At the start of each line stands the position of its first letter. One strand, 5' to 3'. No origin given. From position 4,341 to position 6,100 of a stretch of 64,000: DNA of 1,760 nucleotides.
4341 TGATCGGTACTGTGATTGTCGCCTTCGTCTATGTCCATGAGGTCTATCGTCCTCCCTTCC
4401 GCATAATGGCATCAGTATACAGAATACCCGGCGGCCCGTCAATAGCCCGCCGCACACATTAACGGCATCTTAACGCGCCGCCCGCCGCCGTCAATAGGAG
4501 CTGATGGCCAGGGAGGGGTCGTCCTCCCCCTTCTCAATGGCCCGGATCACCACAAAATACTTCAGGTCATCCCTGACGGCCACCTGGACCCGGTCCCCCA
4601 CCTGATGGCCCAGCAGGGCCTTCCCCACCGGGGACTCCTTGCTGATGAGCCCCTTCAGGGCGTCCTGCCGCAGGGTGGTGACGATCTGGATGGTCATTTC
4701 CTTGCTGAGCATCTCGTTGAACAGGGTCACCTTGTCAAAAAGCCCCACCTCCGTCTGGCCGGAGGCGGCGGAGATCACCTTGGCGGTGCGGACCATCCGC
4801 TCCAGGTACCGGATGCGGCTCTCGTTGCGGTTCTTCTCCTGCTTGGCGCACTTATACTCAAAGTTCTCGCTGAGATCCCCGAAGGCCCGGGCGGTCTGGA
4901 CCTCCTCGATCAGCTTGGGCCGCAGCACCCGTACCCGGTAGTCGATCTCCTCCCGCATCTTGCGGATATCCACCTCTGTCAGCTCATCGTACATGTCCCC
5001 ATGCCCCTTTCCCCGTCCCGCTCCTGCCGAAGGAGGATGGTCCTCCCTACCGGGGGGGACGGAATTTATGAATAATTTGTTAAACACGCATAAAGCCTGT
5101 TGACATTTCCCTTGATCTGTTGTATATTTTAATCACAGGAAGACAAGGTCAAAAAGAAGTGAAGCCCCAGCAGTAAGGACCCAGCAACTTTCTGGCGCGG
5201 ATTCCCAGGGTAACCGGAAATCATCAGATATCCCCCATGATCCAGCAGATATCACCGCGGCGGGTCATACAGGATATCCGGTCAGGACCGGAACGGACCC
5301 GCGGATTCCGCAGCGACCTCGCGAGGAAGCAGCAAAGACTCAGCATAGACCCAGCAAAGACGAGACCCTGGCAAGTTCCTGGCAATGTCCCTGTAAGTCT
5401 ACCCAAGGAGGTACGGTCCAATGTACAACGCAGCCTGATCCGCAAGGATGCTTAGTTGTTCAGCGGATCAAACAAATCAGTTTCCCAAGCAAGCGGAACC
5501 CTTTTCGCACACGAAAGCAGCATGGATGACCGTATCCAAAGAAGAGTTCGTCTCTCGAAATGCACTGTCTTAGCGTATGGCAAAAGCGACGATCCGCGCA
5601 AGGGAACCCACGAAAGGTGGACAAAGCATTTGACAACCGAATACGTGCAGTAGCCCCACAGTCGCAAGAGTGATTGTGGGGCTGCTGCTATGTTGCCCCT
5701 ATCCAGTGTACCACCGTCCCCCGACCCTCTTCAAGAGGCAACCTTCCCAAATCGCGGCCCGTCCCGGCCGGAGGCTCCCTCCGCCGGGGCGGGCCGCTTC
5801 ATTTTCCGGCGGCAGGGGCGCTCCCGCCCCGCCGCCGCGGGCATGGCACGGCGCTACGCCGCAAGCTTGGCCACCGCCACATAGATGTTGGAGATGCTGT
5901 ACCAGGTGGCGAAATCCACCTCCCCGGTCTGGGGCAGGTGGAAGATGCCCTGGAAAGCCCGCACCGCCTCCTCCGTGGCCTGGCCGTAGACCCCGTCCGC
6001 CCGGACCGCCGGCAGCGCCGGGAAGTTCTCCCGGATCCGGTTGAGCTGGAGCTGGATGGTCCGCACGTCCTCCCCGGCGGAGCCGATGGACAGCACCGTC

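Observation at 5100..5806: Orphan consensus promoter driving a 550-670 nt GC-poor, ORF-less, hairpin-rich transcript between greA and sleC (candidate large structured ncRNA)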

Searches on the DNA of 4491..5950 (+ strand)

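Call 4: search_rna_families(source=window, start=4900, end=5950, threshold=evalue, max_evalue=10, show_alignments=3)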
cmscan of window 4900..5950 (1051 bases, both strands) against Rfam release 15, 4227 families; matches with E-value up to 10: 6.
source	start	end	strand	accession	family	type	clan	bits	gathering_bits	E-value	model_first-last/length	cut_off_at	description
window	5056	5114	+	RF00335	snoZ13_snr52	Gene; snRNA; snoRNA; CD-box;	-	21.9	47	0.35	24-81/101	no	Small nucleolar RNA Z13/snr52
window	5112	5152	+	RF02266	XIST_intron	Gene; lncRNA;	-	17.5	70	4.9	1-68/68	no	XIST 3' intron conserved motif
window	5751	5802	+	RF03941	mir-3158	Gene; miRNA;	-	17.2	97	5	1-81/81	no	mir-3158 microRNA precursor family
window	5645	5691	+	RF03982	mir-4865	Gene; miRNA;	-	17.1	100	3.7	1-84/84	no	mir-4865 microRNA precursor family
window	5642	5692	+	RF03408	mir-5890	Gene; miRNA;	-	15.4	54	3.9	1-78/78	no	mir-5890 microRNA precursor family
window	5134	5203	+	RF00382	DnaX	Cis-reg; frameshift_element;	-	12.7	35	7.4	1-65/65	no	DnaX ribosomal frameshifting element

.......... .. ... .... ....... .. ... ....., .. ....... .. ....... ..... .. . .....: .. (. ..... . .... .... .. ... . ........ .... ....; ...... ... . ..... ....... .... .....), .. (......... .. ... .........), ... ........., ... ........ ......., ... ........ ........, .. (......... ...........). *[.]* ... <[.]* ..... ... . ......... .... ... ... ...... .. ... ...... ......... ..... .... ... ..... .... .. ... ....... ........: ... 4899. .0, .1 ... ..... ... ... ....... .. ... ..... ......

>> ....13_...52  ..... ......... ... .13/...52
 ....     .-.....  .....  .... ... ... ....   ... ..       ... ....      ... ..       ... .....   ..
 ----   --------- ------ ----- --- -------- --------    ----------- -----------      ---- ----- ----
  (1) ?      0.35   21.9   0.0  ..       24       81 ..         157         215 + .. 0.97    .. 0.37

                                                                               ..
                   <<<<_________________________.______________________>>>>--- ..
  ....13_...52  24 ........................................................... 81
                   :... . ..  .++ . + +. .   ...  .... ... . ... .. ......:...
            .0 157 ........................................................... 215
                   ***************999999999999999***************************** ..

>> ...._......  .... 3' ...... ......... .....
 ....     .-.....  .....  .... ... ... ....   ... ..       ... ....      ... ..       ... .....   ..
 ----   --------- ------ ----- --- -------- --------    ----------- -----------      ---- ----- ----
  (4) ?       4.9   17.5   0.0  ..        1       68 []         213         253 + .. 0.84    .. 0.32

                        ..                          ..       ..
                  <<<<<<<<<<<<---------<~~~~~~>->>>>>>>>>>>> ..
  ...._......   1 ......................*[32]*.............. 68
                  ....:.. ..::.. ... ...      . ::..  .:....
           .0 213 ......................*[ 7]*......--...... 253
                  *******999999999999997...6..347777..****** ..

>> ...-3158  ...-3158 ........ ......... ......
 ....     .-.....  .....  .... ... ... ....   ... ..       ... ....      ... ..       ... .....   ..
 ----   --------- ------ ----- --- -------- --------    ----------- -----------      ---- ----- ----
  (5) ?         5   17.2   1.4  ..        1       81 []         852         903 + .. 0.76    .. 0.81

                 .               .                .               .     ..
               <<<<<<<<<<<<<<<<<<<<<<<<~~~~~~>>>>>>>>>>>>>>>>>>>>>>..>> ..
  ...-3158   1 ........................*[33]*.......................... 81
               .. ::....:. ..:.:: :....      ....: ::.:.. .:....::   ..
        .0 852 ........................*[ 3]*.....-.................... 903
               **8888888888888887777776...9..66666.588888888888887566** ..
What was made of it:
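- On ROOL (RF03087), GOLLD (RF01998), OLE (RF01071): cmscan of 4900-5950 at E <= 10 gives only six chance-level hits to unrelated families (best E = 0.35, call 4).
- On tmRNA / tRNA-like: No Rfam hit (call 4).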

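Call 17: build_rna_model(alignment_id=A1)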
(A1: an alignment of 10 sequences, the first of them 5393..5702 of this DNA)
Model R1 built from alignment A1 (10 sequences, 372 columns); structure: RNAalifold consensus.
model positions 315; base pairs 71; branch points 6; effective number of sequences 1.79; information 0.591 bits per position. Calibrated on 0.2 Mb of random sequence (short: E-values are rough).
structure used (alignment columns):
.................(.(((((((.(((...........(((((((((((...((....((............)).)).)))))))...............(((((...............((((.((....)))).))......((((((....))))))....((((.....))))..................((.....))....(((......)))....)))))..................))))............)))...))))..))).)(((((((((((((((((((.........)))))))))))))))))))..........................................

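Call 18: search_with_rna_model(model_id=R1, sources=[window, L006, L007, L008, L009, L010, L011, L012, L013, L014, L015, L016, L017, L018, L019, L020, L021, L022, L023, L024, L025, L026, L027, L028, L029, L030, L031, L032, L033, L034, L035, L036, L037, L038, L039, L040, L041, L042, L043, L044, L045, L046, L047, L048, L049, L050, L051, L052, L053, L054, L055, L056, L057, L058, L059, L060, L061, L062, L063, L064, L065, L066, L067, L068, L069, L070, L071, L072, L073, L074, L075, L076, L077, L078, L079, L080, L081, L082, L083, L084, L085], max_evalue=1)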
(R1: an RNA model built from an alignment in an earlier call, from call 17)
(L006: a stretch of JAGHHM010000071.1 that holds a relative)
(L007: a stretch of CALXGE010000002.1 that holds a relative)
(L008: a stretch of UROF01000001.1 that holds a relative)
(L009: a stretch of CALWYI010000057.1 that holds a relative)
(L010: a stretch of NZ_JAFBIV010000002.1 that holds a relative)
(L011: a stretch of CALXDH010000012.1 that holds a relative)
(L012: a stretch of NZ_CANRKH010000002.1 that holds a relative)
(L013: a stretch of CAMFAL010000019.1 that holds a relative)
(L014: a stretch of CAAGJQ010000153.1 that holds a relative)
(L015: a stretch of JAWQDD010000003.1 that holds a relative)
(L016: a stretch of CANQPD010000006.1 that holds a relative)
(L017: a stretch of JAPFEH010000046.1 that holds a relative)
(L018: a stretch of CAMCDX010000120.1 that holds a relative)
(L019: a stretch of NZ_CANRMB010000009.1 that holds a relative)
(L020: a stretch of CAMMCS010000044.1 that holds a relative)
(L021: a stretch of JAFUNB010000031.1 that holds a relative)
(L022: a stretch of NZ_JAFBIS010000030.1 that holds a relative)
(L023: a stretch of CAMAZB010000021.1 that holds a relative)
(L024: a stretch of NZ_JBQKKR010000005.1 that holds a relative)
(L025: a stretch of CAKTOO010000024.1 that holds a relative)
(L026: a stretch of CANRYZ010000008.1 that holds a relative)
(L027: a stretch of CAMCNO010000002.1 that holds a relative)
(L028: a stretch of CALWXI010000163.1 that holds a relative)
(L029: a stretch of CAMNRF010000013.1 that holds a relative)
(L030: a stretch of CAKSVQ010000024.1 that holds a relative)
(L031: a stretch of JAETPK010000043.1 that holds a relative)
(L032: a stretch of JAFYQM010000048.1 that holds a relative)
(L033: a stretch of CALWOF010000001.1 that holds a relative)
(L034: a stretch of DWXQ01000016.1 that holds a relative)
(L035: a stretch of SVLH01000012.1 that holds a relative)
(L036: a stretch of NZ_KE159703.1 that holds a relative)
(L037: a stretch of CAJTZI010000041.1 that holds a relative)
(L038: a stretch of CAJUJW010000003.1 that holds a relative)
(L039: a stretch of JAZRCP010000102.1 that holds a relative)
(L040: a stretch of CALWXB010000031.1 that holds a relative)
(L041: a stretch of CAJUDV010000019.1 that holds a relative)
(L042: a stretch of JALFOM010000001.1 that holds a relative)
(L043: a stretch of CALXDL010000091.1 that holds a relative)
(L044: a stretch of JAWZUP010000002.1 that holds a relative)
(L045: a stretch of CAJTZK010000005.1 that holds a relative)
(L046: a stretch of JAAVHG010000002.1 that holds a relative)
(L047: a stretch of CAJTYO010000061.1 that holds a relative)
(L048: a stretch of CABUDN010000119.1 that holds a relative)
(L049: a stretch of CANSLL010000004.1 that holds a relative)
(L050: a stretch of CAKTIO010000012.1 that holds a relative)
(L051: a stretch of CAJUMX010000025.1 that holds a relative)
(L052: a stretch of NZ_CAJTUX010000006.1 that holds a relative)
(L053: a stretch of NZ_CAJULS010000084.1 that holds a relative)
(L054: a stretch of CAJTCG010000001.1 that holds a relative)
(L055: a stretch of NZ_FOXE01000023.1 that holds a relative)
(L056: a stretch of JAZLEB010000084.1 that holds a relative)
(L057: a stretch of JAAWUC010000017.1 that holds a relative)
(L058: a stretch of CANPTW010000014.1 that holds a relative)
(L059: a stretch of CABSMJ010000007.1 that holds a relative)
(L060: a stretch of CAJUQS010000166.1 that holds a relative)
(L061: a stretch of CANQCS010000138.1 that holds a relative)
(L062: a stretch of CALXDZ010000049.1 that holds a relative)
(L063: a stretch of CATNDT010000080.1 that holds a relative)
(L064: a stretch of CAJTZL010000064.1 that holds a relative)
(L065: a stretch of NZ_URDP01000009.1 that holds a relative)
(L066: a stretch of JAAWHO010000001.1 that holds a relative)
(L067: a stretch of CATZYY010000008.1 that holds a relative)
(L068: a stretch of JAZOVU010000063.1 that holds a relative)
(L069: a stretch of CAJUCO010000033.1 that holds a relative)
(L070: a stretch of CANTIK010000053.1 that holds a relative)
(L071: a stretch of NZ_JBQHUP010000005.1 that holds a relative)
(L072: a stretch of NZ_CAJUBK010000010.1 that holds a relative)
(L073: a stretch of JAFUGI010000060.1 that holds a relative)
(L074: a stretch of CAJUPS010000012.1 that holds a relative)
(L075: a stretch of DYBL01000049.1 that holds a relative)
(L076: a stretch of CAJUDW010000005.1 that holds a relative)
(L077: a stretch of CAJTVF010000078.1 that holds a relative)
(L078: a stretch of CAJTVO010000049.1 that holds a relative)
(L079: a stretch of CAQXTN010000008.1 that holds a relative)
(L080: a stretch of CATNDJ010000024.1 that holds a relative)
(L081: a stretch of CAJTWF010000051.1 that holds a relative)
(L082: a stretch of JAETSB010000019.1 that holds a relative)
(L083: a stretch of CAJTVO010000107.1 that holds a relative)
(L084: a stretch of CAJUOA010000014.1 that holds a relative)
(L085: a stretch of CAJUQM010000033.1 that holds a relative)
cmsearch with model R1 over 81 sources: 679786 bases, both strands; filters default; matches with E-value up to 1: 20.
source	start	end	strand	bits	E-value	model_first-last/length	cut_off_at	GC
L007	3484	3796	-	355.2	4.1e-116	1-315/315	no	0.49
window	5393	5705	+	354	9.6e-116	1-315/315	no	0.51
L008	3515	3827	-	351.4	7.3e-115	1-315/315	no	0.47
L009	3475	3793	-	343.1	4.1e-112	1-315/315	no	0.51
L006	3480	3793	-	340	4.6e-111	1-315/315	no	0.51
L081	3534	3868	-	249.1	8.1e-81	1-315/315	no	0.52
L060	3534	3865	-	245.5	1.2e-79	1-315/315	no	0.53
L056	2325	2629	-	208.6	2.3e-67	1-315/315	no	0.41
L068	3579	3885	-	110.4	1.1e-34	1-315/315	no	0.38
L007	3474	3559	+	32.8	7.4e-09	1-315/315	no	0.47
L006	3448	3555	+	32.3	1.1e-08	1-315/315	no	0.52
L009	3423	3551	+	30.5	4.2e-08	1-315/315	no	0.51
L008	3460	3590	+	28.2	2.4e-07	1-315/315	no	0.43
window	5647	5688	-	25.8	1.5e-06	256-298/315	no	0.62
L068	3439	3658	+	21.4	4.3e-05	1-315/315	no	0.51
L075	6355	6435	-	20.3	0.0001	1-315/315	no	0.52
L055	1006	1084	+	15.6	0.0037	1-315/315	no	0.43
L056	2344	2385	+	15.5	0.0042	258-296/315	no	0.5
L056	1217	1293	+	13.3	0.022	1-315/315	no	0.45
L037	403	518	+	12.4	0.044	1-315/315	no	0.41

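Call 19: search_with_rna_model(model_id=R1, sources=[window, L001, L006, L007, L008, L009, L056, L060, L068, L081], max_evalue=1e-20, make_alignment=true)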
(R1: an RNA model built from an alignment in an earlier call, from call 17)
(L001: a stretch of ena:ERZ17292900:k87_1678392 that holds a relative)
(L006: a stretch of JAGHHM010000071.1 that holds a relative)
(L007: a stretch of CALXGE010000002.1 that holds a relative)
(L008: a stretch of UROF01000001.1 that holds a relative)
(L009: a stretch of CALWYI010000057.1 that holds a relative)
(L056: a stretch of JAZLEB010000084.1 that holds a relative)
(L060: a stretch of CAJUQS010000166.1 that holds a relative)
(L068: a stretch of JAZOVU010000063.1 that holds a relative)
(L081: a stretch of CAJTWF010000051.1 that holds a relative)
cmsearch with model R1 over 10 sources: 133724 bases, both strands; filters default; matches with E-value up to 1e-20: 10.
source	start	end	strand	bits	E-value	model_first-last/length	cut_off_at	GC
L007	3484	3796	-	355.2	8e-117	1-315/315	no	0.49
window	5393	5705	+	354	1.9e-116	1-315/315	no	0.51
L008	3515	3827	-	351.4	1.4e-115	1-315/315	no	0.47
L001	5385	5696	-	345.5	1.3e-113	1-315/315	no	0.51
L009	3475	3793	-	343.1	8e-113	1-315/315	no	0.51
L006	3480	3793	-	340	9.1e-112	1-315/315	no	0.51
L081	3534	3868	-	249.1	1.6e-81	1-315/315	no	0.52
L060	3534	3865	-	245.5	2.5e-80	1-315/315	no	0.53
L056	2325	2629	-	208.6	4.5e-68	1-315/315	no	0.41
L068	3579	3885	-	110.4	2.2e-35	1-315/315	no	0.38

Alignment A2: 10 matches aligned to the model, 353 columns, each read 5' to 3' on its own strand. Consensus structure (alignment columns), stored with it:
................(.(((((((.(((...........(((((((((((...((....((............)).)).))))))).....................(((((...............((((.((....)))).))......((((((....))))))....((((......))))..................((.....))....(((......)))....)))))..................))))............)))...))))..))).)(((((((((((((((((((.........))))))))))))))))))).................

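Call 23: search_with_rna_model(model_id=R1, sources=[L086, L087, L088, L089, L090, L091, L092, L093, L094, L095, L096, L097, L098, L099, L100, L101, L102, L103, L104, L105, L106, L107, L108, L109, L110, L111, L112, L113, L114, L115, L116, L117, L118, L119, L120, L121, L122, L123, L124, L125, L126, L127, L128, L129, L130, L131, L132, L133, L134, L135, L136, L137, L138, L139, L140, L141, L142, L143, L144, L145, L146, L147, L148, L149, L150, L151, L152, L153, L154, L155, L156, L157, L158, L159, L160, L161, L162, L163, L164, L165], max_evalue=0.01)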
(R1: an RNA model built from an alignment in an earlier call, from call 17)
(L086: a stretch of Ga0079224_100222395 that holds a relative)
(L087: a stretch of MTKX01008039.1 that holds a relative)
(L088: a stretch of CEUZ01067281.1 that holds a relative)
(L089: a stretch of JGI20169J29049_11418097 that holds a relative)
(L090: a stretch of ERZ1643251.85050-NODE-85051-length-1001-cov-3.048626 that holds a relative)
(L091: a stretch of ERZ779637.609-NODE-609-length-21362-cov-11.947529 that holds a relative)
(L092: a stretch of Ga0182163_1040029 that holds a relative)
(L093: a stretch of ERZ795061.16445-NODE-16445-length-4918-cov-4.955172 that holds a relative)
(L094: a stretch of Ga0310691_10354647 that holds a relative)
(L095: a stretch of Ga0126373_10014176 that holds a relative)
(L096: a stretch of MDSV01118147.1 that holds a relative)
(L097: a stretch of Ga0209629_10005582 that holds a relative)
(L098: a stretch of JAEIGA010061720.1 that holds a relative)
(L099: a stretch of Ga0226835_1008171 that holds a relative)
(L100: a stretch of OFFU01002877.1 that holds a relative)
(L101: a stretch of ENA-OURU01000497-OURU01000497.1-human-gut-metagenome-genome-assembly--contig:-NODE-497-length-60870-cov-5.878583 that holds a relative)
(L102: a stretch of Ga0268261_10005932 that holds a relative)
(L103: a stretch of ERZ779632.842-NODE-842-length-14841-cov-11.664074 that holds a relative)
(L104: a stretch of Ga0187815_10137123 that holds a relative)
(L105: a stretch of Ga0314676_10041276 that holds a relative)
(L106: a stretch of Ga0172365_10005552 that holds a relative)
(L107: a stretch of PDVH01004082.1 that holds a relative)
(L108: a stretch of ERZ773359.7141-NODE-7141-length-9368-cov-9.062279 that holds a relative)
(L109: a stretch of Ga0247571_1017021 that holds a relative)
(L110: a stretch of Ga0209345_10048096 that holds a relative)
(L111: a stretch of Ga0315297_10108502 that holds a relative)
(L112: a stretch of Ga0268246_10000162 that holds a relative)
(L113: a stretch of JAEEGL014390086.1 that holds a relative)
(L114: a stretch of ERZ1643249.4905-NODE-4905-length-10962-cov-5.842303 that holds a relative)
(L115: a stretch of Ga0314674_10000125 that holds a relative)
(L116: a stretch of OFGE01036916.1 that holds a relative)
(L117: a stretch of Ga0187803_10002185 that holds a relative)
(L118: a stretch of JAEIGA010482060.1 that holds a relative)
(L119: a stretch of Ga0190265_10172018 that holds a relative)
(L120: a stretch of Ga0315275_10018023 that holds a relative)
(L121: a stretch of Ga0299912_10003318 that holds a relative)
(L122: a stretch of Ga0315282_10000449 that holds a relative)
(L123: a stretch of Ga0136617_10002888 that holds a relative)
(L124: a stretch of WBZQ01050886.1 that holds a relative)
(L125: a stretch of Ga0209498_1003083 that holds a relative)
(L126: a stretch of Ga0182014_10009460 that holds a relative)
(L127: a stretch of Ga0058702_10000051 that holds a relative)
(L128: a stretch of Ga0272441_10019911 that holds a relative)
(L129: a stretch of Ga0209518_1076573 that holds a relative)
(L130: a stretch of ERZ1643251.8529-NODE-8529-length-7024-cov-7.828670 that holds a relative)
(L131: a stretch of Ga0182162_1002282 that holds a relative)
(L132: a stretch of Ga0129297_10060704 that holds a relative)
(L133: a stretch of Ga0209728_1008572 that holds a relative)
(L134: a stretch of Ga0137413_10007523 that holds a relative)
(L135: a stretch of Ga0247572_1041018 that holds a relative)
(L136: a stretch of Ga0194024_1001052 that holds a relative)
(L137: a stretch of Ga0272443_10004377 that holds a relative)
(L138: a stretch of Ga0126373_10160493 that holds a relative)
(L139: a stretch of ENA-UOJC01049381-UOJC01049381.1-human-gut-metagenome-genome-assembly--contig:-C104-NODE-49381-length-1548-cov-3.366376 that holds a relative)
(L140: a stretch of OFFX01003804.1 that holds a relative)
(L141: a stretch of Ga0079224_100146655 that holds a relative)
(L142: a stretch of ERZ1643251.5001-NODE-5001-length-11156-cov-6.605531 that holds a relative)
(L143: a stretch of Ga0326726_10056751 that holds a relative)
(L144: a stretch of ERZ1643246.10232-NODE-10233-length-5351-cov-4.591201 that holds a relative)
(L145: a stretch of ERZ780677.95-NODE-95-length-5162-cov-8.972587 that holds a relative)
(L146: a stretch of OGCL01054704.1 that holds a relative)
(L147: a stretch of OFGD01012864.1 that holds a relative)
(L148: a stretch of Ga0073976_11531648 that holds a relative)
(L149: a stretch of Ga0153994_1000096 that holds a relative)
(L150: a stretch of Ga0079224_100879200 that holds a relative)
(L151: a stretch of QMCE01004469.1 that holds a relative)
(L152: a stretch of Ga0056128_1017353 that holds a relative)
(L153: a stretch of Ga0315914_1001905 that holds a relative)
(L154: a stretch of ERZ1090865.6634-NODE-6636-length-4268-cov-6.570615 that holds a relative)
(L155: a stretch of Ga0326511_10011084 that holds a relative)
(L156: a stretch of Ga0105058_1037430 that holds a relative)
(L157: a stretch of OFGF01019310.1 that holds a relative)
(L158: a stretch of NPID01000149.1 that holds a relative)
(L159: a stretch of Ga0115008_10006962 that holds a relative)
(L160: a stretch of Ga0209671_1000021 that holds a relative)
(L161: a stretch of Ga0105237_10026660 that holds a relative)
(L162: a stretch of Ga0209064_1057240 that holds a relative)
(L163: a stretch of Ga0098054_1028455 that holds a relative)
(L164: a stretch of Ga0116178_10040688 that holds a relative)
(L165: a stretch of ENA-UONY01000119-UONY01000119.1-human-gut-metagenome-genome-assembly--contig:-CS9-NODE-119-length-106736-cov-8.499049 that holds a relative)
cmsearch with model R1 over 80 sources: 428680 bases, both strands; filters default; matches with E-value up to 0.01: 17.
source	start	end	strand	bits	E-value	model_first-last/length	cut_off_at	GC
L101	8409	8721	-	353.8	7e-116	1-315/315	no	0.47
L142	3213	3526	-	340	2.9e-111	1-315/315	no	0.51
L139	1155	1474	-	323.6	8.3e-106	1-315/315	no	0.51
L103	12176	12510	+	250.9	1.3e-81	1-315/315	no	0.52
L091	2664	2998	-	250.2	2.1e-81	1-315/315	no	0.52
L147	2147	2481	+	249.5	3.7e-81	1-315/315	no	0.53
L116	719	1053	+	247.5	1.7e-80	1-315/315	no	0.52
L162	679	1010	+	242.2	9.9e-79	1-315/315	no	0.53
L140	7118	7448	-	235.1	2.3e-76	1-315/315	no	0.52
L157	721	1051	-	235.1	2.3e-76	1-315/315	no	0.52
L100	8329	8486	+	105.4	3.3e-33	1-153/315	3'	0.53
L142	3181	3288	+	32.3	6.7e-09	1-315/315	no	0.52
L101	8353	8484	+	28.6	1.1e-07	1-315/315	no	0.44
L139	1172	1213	+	25.8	9.7e-07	256-298/315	no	0.62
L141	1285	1429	+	24.2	3.4e-06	1-315/315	no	0.3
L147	2420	2462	-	19.5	0.00012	258-296/315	no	0.65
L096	3748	3823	+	17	0.00084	1-94/315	3'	0.3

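Call 37: search_with_rna_model(model_id=R1, sources=[L206, L207, L208, L209, L210, L211, L212, L213, L214], max_evalue=1, filters=off)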
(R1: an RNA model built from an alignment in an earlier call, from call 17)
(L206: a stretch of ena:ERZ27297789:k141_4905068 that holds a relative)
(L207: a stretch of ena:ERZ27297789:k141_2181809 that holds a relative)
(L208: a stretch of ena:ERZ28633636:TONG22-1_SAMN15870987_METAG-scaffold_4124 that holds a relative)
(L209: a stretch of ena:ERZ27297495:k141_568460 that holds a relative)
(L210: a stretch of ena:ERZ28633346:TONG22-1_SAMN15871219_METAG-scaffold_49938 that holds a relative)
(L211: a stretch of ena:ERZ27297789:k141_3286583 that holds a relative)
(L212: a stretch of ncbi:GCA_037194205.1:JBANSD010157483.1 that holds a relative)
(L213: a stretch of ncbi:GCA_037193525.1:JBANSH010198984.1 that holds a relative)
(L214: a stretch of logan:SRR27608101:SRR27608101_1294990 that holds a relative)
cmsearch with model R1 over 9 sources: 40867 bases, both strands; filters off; matches with E-value up to 1: 28.
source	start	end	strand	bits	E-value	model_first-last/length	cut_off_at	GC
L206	822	1123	-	167.9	5e-55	1-315/315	no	0.39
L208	855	1156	-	125.9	4.6e-41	1-315/315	no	0.48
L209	855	1156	-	125.9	4.6e-41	1-315/315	no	0.48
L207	856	1156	-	124.7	1.1e-40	1-315/315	no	0.46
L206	794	900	+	30.8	2.1e-09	1-315/315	no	0.4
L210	1144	1269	-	29.7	4.7e-09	1-315/315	no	0.45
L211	1144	1269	-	29.7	4.7e-09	1-315/315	no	0.45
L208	874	914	+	27.8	2e-08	257-297/315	no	0.51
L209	874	914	+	27.8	2e-08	257-297/315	no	0.51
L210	1087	1219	+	23.9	4e-07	1-315/315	no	0.48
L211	1087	1219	+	23.9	4e-07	1-315/315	no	0.48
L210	2972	3062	+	18.2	3.2e-05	1-315/315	no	0.45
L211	2972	3062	+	18.2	3.2e-05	1-315/315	no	0.45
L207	875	915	+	16.9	8.2e-05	257-297/315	no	0.46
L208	2989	3108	-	16.2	0.00014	1-315/315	no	0.44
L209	2989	3108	-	16.2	0.00014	1-315/315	no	0.44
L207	3010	3142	-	12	0.0035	1-315/315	no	0.39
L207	2935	3082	+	10.8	0.0091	1-315/315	no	0.39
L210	2986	3113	-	9.4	0.025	1-315/315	no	0.46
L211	2986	3113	-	9.4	0.025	1-315/315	no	0.46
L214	1581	1704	+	7.5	0.11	1-315/315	no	0.44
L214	1065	1096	+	7.2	0.14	175-206/315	no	0.28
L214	71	110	+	7.1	0.15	167-206/315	no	0.5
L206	2952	3063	+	6.8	0.19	1-315/315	no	0.38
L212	1009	1109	-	6.7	0.21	1-315/315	no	0.61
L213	1009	1109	-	6.7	0.21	1-315/315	no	0.61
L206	2997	3096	-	5.9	0.39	1-315/315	no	0.36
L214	1646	1801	-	5.7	0.47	1-315/315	no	0.49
